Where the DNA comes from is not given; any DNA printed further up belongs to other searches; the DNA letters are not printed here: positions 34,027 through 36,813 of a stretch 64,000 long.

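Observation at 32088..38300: Orphan half type IV secretion operon (trbB-C-D-E-J-L only) embedded between housekeeping genes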

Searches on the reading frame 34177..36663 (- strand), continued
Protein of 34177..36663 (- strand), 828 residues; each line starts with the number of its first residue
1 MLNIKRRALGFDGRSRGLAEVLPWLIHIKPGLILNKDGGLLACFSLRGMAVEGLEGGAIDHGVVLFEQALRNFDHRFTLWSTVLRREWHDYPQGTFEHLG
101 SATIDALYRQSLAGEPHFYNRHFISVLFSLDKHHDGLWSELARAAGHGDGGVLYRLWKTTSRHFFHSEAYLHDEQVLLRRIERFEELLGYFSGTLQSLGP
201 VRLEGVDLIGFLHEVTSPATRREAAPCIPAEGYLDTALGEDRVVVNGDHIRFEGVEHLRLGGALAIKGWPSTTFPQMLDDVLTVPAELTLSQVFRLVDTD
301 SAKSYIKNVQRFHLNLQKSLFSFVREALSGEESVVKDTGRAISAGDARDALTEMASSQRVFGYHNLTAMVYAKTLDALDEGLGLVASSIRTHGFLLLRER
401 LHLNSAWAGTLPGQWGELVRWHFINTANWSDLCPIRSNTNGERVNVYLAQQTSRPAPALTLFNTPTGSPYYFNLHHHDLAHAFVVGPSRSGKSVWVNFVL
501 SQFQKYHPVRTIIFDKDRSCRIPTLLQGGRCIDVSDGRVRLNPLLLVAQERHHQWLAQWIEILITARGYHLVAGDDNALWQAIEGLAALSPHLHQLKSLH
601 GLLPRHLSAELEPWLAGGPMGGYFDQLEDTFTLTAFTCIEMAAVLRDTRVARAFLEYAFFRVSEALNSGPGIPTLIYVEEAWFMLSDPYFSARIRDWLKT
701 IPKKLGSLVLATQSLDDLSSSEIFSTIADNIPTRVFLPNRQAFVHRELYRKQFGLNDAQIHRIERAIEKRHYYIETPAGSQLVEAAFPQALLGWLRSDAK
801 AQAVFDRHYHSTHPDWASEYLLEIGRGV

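Call 20: find_related_loci(query=A1, collection=genome_contigs, flank=10000)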
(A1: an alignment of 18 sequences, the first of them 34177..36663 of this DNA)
Query A1 (828 aa) in genome_contigs; peptide patterns used: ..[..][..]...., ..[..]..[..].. (x = any residue, [..] = any of these).
67 stretches matched a pattern; 46 encode a relative of the query (tblastn E <= 1e-3); 45 distinct loci.
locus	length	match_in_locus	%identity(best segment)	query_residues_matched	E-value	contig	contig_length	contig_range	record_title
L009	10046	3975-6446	69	1-824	0e+0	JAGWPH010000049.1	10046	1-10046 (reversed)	MAG: Betaproteobacteria bacterium isolate REEB275 k141_808133, whole genome shotgun sequence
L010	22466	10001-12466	69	1-821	0e+0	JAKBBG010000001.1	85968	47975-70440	MAG: Proteobacteria bacterium isolate ZJ4.bin12 NODE_227_length_85968_cov_6.020748, whole genome shotgun sequence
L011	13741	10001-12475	67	1-825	0e+0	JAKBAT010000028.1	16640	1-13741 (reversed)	MAG: Proteobacteria bacterium isolate ZJ3.bin10 NODE_4494_length_16640_cov_2.044147, whole genome shotgun sequence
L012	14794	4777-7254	68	1-825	0e+0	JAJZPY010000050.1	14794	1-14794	MAG: Proteobacteria bacterium isolate SKS1.bin25 NODE_7241_length_14794_cov_1.603736, whole genome shotgun sequence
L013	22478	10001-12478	67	1-825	0e+0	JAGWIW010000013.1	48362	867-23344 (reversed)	MAG: Betaproteobacteria bacterium isolate REEB123 contig-150_678, whole genome shotgun sequence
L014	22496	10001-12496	61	1-820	0e+0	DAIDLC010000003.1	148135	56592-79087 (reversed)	MAG TPA_asm: Ferrovaceae bacterium isolate clean419 NODE_3_length_148135_cov_6.103054, whole genome shotgun sequence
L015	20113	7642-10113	69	1-824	0e+0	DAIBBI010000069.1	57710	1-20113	MAG TPA_asm: Ferrovaceae bacterium isolate clean6397 k141_344932, whole genome shotgun sequence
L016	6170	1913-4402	61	1-820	0e+0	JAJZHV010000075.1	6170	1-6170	MAG: Proteobacteria bacterium isolate LL7.bin71 NODE_18295_length_6170_cov_1.125931, whole genome shotgun sequence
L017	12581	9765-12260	61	1-820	0e+0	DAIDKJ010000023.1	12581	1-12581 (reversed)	MAG TPA_asm: Ferrovum sp. isolate clean404 NODE_23_length_12581_cov_3.545585, whole genome shotgun sequence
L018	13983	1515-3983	58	1-824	0e+0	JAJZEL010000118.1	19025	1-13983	MAG: Proteobacteria bacterium isolate LL2.bin24 NODE_3002_length_19025_cov_1.29717, whole genome shotgun sequence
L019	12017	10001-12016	68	1-672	0e+0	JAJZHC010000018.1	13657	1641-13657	MAG: Proteobacteria bacterium isolate LL6.bin58 NODE_4402_length_13657_cov_3.194531, whole genome shotgun sequence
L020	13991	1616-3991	56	1-806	0e+0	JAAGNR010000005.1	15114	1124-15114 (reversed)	MAG: Ferrovum sp. isolate MAG_7_316B k99_137877, whole genome shotgun sequence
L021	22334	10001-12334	55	15-808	0e+0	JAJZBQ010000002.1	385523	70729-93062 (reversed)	MAG: Proteobacteria bacterium isolate JA1.bin11 NODE_11_length_385523_cov_602.800239, whole genome shotgun sequence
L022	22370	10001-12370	56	1-808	0e+0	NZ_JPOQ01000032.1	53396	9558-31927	Ferrovum myxofaciens strain P3G Contig32, whole genome shotgun sequence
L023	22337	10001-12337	56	14-808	0e+0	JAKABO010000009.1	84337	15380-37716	MAG: Proteobacteria bacterium isolate WH2.bin26 NODE_346_length_84337_cov_6.356715, whole genome shotgun sequence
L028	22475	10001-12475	42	1-824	0e+0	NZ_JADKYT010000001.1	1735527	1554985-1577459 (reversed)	Methylophilus sp. QUAN QUAN_scaffold1, whole genome shotgun sequence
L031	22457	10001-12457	46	6-825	0e+0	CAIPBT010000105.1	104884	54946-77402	MAG: uncultured Ferrovum sp. isolate T8-5_bin-086 genome assembly, contig: bin-086:105/226, whole genome shotgun sequenc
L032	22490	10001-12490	43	1-826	0e+0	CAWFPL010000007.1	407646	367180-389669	MAG: uncultured proteobacterium isolate MFD01299.bin.1.58 genome assembly, contig: contig_87471, whole genome shotgun se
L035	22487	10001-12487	42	1-827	0e+0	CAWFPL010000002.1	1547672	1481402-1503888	MAG: uncultured proteobacterium isolate MFD01299.bin.1.58 genome assembly, contig: contig_21676, whole genome shotgun se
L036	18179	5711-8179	41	1-824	0e+0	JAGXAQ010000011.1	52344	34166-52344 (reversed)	MAG: Proteobacteria bacterium isolate REEB80 contig-150_604, whole genome shotgun sequence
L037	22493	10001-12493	43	1-827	0e+0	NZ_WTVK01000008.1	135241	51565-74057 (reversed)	Aromatoleum evansii strain KB740 NODE_8_length_135241_cov_67.5824, whole genome shotgun sequence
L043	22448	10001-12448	42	11-825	0e+0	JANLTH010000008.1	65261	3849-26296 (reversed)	MAG: Burkholderiales bacterium isolate OTE_25_metabat_215 OTE_25_k141_3008278, whole genome shotgun sequence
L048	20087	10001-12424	33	16-809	9e-127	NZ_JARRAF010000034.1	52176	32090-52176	Parachitinimonas caeni strain DQS-5 NODE_34_length_52176_cov_71.349805, whole genome shotgun sequence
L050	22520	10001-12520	32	1-827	1e-119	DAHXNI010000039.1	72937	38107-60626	MAG TPA_asm: Proteobacteria bacterium isolate clean311 k141_188250, whole genome shotgun sequence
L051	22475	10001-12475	36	1-826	0e+0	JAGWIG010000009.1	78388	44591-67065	MAG: Pseudomonadota bacterium isolate REEB109 contig-150_243, whole genome shotgun sequence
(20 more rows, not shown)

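Call 31: search_protein_families(library=pfam, proteins=[L031:5640-7424:+, L031:14399-15358:+, L031:15440-16807:+, L031:18497-19822:+, L031:19909-21150:+, L031:21444-22439:-, L031:14-748:+, L031:1408-2583:-, L031:2781-3791:-, L031:4728-5942:-], max_evalue=0.01)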
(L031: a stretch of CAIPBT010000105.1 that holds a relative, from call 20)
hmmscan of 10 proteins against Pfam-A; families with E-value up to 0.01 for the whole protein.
L031:5640-7424:+ (594 aa): 4 families
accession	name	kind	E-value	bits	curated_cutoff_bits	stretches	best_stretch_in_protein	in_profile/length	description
PF10412.15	TrwB_AAD_bind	-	6.2e-10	38.9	20.5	1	414-581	219-378/387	Type IV secretion-system coupling protein DNA-binding domain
PF12696.13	TraG-D_C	-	4.8e-06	27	22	1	443-541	2-100/126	TraM recognition site of TraD and TraG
PF01935.23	DUF87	-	0.0043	17.6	23.2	1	170-210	21-62/220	Helicase HerA, central domain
PF13604.12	AAA_30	-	0.0071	16.5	27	0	173-210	19-56/191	AAA domain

L031:14399-15358:+ (319 aa): 0 families

L031:15440-16807:+ (455 aa): 2 families
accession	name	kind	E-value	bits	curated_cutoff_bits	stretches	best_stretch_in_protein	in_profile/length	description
PF01144.29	CoA_trans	-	2.4e-122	406.7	23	2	11-219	3-215/217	Coenzyme A transferase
PF13336.12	AcetylCoA_hyd_C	-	0.00018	21.9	23.7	1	343-424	37-127/154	Acetyl-CoA hydrolase/transferase C-terminal domain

L031:18497-19822:+ (441 aa): 2 families
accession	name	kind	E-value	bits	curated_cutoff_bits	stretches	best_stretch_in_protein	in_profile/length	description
PF02127.20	Peptidase_M18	-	8.6e-125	417.4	24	1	22-433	1-427/432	Aminopeptidase I zinc metalloprotease (M18)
PF05343.19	Peptidase_M42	-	0.0002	21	23.2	0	304-422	170-281/292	M42 glutamyl aminopeptidase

L031:19909-21150:+ (413 aa): 1 family
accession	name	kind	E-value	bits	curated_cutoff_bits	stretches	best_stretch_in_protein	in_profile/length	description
PF04932.20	Wzy_C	-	3.2e-23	82.6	31.7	1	184-340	2-149/149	O-Antigen ligase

L031:21444-22439:- (331 aa): 3 families
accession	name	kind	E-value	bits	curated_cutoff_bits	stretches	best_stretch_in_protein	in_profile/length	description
PF00072.30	Response_reg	-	1.4e-11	45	30.2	1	28-141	1-110/111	Response regulator receiver domain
PF00196.25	GerE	-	1.3e-05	25.2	23.5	1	206-260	2-56/57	Bacterial regulatory proteins, luxR family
PF24492.1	HEAT_ECM29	-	0.0036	17.9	27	1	93-143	104-154/160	Proteasome adapter and scaffold protein ECM29, HEAT-repeat domain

L031:14-748:+ (244 aa): 1 family
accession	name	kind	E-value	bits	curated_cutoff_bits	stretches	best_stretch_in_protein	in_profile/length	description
PF10609.15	ParA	-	1.5e-89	300.1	27.1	1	1-221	24-245/246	NUBPL iron-transfer P-loop NTPase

L031:1408-2583:- (391 aa): 0 families

L031:2781-3791:- (336 aa): 1 family
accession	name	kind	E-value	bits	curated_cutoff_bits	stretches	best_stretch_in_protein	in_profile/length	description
PF00717.28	Peptidase_S24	-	0.0062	16.7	23.3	0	173-202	32-61/116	Peptidase S24-like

L031:4728-5942:- (404 aa): 0 families

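Call 35: find_encoding_contigs(protein=P0001, flank=10000, max_places=4)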
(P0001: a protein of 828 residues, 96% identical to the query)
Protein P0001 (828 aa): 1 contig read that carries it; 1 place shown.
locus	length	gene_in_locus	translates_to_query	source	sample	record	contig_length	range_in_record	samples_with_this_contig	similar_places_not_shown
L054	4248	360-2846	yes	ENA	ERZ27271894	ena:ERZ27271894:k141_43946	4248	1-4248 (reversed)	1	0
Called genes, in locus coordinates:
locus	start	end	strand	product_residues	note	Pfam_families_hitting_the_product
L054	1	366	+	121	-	?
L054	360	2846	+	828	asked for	PF27097:VirB4_TrbE_N, PF03135:CagE_TrbE_VirB (faint), PF19044:P-loop_TraG (weak)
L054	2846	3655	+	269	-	-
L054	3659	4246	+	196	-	?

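Call 36: find_encoding_contigs(protein=P0002, flank=10000, max_places=2)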
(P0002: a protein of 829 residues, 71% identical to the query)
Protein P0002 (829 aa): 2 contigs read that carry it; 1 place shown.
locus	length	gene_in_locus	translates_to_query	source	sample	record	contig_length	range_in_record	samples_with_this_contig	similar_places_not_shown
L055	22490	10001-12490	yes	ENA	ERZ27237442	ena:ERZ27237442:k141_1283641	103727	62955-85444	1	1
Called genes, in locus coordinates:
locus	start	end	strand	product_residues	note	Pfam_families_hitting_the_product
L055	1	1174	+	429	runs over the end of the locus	PF02403:Seryl_tRNA_N, PF00587:tRNA-synt_2b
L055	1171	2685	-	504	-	PF00497:SBP_bac_3, PF01464:SLT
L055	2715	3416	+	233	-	PF01128:IspD, PF12804:NTP_transf_3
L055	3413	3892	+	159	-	PF02542:YgbB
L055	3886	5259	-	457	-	PF02878:PGM_PMM_I, PF02879:PGM_PMM_II, PF02880:PGM_PMM_III, PF00408:PGM_PMM_IV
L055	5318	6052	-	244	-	-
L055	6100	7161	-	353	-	PF00561:Abhydrolase_1, PF12146:Hydrolase_4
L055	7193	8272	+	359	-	PF01168:Ala_racemase_N, PF00842:Ala_racemase_C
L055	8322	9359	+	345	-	PF00437:T2SSE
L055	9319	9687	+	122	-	PF04956:TrbC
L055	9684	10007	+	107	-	PF05101:VirB3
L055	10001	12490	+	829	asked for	PF27097:VirB4_TrbE_N, PF03135:CagE_TrbE_VirB (weak), PF19044:P-loop_TraG (weak)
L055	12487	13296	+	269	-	-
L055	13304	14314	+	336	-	PF04610:TrbL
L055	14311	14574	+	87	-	-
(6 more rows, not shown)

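Call 57: search_protein_families(library=pfam, proteins=[L031:3829-4341:+, L031:4301-4894:+, L031:4901-5785:+, L031:757-1365:+, L031:1426-1995:+, L031:2437-2898:+, L036:11616-13163:+, L036:10440-10826:+, L036:10974-11330:+, L036:3223-3747:-], max_evalue=0.01)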
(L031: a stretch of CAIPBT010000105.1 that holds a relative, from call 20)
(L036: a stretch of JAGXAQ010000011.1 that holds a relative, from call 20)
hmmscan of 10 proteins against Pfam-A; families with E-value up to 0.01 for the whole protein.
L031:3829-4341:+ (170 aa): 1 family
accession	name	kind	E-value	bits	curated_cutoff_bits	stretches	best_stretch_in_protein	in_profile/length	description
PF05247.18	FlhD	-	2.7e-09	37.6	27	1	73-153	9-89/102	Flagellar transcriptional activator (FlhD)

L031:4301-4894:+ (197 aa): 2 families
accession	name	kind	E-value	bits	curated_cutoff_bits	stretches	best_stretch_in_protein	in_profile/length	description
PF05280.16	FlhC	-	5.4e-31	108.1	27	1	13-172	4-161/173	Flagellar transcriptional activator (FlhC)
PF02787.25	CPSase_L_D3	-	0.004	17.5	26.6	1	25-53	14-42/80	Carbamoyl-phosphate synthetase large chain, oligomerisation domain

L031:4901-5785:+ (294 aa): 0 families

L031:757-1365:+ (202 aa): 4 families
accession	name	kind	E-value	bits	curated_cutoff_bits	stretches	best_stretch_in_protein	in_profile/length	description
PF00583.31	Acetyltransf_1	-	2.9e-11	44.1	20.7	1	62-166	15-115/116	Acetyltransferase (GNAT) family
PF13508.13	Acetyltransf_7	-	1.6e-08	35.2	27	1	83-166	4-81/84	Acetyltransferase (GNAT) domain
PF08445.16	FR47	-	6.6e-06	26.5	22.1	1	112-172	22-82/86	FR47-like protein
PF13673.13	Acetyltransf_10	-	0.00016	22.1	23.6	1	73-167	22-107/128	Acetyltransferase (GNAT) domain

L031:1426-1995:+ (189 aa): 2 families
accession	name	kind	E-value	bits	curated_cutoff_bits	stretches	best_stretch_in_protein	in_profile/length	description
PF22769.1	DCD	-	4.9e-37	127.8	27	1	3-161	1-152/153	dCTP deaminase-like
PF00692.24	dUTPase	-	0.0082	16.4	22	0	82-164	24-106/129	dUTPase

L031:2437-2898:+ (153 aa): 0 families

L036:11616-13163:+ (516 aa): 0 families

L036:10440-10826:+ (129 aa): 1 family
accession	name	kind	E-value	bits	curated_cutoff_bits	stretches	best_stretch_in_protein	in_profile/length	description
PF03413.25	PepSY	-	1.3e-08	35.5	24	1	64-120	2-57/60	Peptidase propeptide and YPEB domain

L036:10974-11330:+ (119 aa): 0 families

L036:3223-3747:- (175 aa): 0 families

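Call 84: search_solved_structures(query=window:34177-36663:-, max_evalue=0.001)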
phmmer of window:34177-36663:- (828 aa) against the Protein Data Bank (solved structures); distinct sequences matched with E-value up to 0.001: 3.
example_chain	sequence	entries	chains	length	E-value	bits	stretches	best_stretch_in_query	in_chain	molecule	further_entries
7o41_A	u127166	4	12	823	2.9e-38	134.6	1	257-768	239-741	TrwK protein | Type IV secretion system protein virB4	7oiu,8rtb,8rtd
7o43_A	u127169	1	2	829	3e-38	134.5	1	257-768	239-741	TrwK protein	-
7o42_A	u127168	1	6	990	6.9e-38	133.3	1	257-768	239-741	TrwK protein,Protein hcp1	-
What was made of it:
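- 34177..36663 (-): trbE / virB4 ATPase (828 aa). R388 TrwK structure 2.9e-38 (call 84).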

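Call 92: search_protein_families(library=padloc, proteins=[window:34177-36663:-], max_evalue=0.001)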
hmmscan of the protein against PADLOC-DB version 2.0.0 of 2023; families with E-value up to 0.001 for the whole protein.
window:34177-36663:- (828 aa): 1 family
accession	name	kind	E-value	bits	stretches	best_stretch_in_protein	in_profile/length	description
PDLC04140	mad8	-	7.7e-07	26.9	1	480-737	28-251/314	mads_8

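Call 94: search_protein_families(library=ncbifam, proteins=[L031:5640-7424:+, L031:4901-5785:+, L007:13307-14059:+, L007:15303-15635:+, L007:6893-7549:+, L006:8870-9667:+], max_evalue=0.001)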
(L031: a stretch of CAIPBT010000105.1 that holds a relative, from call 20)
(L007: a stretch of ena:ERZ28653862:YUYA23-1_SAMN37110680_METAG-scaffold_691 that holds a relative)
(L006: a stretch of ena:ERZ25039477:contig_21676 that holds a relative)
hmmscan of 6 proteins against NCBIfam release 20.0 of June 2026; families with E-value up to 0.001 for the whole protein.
L031:5640-7424:+ (594 aa): 3 families
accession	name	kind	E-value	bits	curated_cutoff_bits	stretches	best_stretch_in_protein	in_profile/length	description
TIGR03743.1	SXT_TraD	subfamily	3.7e-74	250.3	366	2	330-589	379-634/636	conjugative transfer system coupling protein TraD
TIGR03754.1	conj_TOL_TraD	equivalog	1.4e-35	123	647.55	2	337-590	387-642/643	type IV conjugative transfer system coupling protein TraD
NF045973.1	conju_CD1115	equivalog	1.6e-10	40.4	250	1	173-532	25-384/442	VirD4-like conjugal transfer protein, CD1115 family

L031:4901-5785:+ (294 aa): 0 families

L007:13307-14059:+ (250 aa): 1 family
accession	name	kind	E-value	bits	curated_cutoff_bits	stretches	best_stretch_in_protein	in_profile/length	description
NF010448.0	PRK13874.1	subfamily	2.1e-05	23.7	225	1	16-228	26-228/246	conjugal transfer protein TrbJ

L007:15303-15635:+ (110 aa): 0 families

L007:6893-7549:+ (218 aa): 0 families

L006:8870-9667:+ (265 aa): 1 family
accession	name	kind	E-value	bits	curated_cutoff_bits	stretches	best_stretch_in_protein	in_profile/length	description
NF008657.0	PRK11657.1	equivalog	2.2e-34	118.8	124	1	38-245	19-222/251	thiol:disulfide interchange protein DsbG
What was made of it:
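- A DsbG-like gene sits next to trbC in the complete relative L006 (call 94).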
